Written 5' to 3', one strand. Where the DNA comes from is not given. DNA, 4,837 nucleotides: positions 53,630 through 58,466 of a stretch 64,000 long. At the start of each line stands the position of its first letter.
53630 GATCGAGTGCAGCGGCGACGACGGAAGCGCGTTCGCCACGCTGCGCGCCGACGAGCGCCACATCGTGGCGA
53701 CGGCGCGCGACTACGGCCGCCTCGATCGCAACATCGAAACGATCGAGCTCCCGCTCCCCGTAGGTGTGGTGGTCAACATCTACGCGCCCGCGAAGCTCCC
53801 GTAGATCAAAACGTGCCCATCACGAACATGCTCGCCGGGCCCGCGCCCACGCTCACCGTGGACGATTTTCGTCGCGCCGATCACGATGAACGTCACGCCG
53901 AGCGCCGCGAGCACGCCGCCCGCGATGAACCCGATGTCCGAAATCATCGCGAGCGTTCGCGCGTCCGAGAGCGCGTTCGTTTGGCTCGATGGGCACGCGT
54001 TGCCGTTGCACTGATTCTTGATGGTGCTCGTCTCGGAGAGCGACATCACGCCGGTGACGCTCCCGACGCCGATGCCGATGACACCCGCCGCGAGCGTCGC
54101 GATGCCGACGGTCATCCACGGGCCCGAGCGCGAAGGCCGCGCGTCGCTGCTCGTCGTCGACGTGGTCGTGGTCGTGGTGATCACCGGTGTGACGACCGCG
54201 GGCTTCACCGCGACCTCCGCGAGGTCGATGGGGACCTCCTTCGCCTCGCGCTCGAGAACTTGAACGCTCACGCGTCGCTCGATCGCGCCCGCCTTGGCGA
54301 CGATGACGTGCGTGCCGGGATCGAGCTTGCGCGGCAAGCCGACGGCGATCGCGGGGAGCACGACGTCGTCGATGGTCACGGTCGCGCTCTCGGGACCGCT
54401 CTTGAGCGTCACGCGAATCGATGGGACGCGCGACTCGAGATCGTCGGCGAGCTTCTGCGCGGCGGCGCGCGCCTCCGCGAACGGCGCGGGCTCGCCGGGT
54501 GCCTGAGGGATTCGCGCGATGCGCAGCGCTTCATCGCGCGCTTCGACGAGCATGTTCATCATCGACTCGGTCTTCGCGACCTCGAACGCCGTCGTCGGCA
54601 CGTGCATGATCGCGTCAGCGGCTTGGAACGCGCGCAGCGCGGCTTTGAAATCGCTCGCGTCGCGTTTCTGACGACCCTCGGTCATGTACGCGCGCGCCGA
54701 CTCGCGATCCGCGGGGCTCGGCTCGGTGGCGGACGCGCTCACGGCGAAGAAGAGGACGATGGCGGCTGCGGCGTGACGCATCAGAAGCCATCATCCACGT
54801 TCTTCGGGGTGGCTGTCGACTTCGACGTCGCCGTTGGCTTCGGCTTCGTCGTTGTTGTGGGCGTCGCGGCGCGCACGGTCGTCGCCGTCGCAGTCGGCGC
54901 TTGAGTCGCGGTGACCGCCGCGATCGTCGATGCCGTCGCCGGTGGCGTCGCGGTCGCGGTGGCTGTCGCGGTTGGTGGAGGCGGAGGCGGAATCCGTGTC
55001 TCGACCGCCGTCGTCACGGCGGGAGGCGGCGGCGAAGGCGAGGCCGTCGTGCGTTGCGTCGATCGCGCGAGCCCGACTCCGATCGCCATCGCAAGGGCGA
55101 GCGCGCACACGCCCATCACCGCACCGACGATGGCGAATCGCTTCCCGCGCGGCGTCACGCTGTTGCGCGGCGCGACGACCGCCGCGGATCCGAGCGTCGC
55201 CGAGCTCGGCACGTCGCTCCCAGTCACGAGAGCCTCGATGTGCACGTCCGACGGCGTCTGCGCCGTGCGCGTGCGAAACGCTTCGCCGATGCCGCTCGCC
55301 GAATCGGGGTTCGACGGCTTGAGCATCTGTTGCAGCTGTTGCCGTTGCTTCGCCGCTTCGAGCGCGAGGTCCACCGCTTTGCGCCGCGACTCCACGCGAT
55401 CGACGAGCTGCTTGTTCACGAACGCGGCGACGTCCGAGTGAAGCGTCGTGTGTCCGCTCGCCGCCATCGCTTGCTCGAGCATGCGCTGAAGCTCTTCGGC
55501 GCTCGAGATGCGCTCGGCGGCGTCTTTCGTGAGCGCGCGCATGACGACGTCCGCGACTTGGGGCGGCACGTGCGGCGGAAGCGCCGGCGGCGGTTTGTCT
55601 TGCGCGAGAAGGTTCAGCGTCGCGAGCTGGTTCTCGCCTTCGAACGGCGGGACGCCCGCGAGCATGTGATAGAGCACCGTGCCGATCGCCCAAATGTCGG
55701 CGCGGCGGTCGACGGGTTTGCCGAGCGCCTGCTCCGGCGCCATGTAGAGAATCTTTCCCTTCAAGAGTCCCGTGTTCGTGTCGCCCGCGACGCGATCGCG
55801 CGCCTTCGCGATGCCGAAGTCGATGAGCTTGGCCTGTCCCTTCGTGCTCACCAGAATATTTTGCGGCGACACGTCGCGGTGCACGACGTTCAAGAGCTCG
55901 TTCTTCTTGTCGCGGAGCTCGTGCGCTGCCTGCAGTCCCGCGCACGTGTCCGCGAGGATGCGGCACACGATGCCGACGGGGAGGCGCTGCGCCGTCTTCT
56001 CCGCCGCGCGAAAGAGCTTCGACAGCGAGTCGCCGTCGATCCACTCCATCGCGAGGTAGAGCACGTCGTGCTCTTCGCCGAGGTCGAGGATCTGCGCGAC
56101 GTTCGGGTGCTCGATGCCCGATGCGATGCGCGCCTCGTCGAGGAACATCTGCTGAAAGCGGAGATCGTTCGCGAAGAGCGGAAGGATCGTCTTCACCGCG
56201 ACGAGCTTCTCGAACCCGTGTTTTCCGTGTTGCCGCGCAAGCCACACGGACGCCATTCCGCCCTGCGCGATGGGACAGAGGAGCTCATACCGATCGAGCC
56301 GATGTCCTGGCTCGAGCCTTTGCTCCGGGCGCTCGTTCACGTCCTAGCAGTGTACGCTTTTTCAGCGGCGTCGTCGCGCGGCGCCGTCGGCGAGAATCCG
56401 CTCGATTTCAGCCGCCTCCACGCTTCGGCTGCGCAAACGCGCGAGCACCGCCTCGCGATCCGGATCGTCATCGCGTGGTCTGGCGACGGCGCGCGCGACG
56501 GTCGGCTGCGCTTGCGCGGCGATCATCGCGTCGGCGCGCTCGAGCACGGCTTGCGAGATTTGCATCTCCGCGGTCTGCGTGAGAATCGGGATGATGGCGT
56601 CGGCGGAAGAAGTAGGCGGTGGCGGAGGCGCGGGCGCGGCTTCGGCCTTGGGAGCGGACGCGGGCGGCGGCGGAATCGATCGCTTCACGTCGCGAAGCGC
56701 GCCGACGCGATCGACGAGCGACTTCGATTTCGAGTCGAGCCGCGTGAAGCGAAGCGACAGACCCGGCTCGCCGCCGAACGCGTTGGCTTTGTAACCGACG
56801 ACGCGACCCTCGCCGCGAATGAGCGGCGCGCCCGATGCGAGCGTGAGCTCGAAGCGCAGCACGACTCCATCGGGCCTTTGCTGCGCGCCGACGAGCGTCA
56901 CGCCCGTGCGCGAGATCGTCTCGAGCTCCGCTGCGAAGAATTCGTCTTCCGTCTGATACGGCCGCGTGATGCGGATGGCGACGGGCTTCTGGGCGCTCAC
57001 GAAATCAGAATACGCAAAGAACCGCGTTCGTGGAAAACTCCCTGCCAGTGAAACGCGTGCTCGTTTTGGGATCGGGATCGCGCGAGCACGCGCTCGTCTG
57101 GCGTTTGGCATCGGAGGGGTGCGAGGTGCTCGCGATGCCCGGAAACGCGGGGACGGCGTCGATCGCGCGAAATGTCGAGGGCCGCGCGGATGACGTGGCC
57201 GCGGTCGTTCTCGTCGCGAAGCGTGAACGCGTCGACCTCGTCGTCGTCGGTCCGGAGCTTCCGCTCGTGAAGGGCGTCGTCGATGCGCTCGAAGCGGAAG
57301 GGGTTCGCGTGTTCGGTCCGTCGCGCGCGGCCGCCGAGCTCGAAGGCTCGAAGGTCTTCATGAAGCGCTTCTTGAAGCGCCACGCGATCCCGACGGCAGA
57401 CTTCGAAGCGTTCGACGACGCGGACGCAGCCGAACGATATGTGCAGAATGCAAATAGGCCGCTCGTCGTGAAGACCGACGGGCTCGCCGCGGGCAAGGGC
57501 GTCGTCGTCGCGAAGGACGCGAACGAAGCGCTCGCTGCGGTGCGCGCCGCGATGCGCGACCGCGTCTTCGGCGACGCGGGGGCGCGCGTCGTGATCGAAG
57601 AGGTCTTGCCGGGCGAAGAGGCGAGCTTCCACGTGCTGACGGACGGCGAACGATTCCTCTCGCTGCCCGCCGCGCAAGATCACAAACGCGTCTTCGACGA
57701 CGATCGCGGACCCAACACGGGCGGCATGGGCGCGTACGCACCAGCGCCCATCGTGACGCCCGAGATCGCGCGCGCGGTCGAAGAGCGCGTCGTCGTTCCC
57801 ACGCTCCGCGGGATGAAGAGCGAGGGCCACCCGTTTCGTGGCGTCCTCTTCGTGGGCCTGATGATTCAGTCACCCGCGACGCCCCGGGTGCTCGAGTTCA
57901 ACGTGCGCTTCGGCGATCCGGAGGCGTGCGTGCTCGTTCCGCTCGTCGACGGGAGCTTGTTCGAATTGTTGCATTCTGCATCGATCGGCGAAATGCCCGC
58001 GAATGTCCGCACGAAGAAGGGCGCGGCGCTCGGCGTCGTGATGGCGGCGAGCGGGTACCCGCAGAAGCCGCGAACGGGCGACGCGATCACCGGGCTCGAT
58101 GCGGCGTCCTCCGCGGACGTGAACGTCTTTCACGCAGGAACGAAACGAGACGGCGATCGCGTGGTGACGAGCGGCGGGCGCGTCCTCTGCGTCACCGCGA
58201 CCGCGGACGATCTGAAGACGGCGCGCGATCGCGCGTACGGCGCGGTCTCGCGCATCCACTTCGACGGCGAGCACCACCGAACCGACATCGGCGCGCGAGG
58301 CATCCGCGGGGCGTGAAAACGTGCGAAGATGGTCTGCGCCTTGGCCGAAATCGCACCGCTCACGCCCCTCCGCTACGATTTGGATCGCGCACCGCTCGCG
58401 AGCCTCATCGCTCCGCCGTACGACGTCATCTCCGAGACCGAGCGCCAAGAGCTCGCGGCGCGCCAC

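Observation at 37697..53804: Sixteen-gene type II secretion operon with near-continuous stop-start overlaps, a sigma-54 promoter candidate and non-canonical trailing genes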

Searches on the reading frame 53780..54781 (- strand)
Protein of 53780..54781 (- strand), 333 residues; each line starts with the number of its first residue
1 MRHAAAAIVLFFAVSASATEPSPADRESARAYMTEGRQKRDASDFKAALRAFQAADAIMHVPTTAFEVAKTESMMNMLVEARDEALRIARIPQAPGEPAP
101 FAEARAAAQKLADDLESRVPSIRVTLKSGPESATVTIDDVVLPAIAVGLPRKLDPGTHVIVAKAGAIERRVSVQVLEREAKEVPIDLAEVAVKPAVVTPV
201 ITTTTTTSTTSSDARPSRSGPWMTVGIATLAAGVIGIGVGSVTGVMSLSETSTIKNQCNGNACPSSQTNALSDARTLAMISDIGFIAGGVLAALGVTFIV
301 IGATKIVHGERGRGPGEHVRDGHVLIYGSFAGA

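Call 68: search_protein_families(library=pfam, max_evalue=0.001, proteins=[window:53780-54781:-])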
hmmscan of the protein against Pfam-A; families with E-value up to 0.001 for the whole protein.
window:53780-54781:- (333 aa): 0 families

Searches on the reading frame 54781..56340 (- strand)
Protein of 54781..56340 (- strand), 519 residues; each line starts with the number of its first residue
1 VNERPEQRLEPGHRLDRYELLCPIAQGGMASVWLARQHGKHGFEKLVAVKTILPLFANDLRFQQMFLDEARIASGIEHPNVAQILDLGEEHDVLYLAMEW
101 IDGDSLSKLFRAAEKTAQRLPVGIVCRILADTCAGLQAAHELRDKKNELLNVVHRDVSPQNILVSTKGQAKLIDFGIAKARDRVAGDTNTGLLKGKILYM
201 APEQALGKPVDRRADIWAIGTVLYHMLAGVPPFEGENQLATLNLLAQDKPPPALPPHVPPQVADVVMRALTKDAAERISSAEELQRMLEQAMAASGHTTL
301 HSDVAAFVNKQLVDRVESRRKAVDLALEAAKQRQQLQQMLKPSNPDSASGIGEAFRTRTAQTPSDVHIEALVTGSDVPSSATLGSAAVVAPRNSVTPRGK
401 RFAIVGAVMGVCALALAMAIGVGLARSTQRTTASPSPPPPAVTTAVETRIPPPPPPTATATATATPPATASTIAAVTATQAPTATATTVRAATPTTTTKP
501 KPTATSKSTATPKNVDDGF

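Call 68: search_protein_families(library=pfam, max_evalue=0.001, proteins=[window:54781-56340:-])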
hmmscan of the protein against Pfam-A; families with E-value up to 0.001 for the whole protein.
window:54781-56340:- (519 aa): 4 families
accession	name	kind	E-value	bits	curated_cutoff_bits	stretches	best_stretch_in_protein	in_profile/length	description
PF00069.31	Pkinase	-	8.3e-38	130.7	31.7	1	22-285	5-259/263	Protein kinase domain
PF07714.23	PK_Tyr_Ser-Thr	-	3.3e-29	102.4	23.1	1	22-281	5-252/258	Protein tyrosine and serine/threonine kinase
PF01636.29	APH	-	1.9e-06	28.2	23.2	0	152-183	170-202/239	Phosphotransferase enzyme family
PF03109.22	ABC1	-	0.00046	19.8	22.9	0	95-182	144-218/244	ABC1 atypical kinase-like domain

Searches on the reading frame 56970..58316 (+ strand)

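Call 68: search_protein_families(library=pfam, max_evalue=0.001, proteins=[window:56970-58316:+])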
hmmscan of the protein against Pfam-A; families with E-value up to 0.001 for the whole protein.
window:56970-58316:+ (448 aa): 5 families
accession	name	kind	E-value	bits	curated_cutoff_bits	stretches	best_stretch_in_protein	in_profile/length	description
PF01071.24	GARS_A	-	7.2e-78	261.3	27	1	126-319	1-194/194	Phosphoribosylglycinamide synthetase, ATP-grasp (A) domain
PF02843.22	GARS_C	-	6.4e-33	113.4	34.8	1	353-443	1-92/92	Phosphoribosylglycinamide synthetase, C domain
PF02844.21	GARS_N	-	3.4e-32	111.6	29.5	1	29-125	2-100/100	Phosphoribosylglycinamide synthetase, N domain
PF02222.28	ATP-grasp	-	2e-06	28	27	1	134-214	2-77/179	ATP-grasp domain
PF02655.19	ATP-grasp_3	-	0.00048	20.7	23.2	1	127-314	3-157/160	ATP-grasp domain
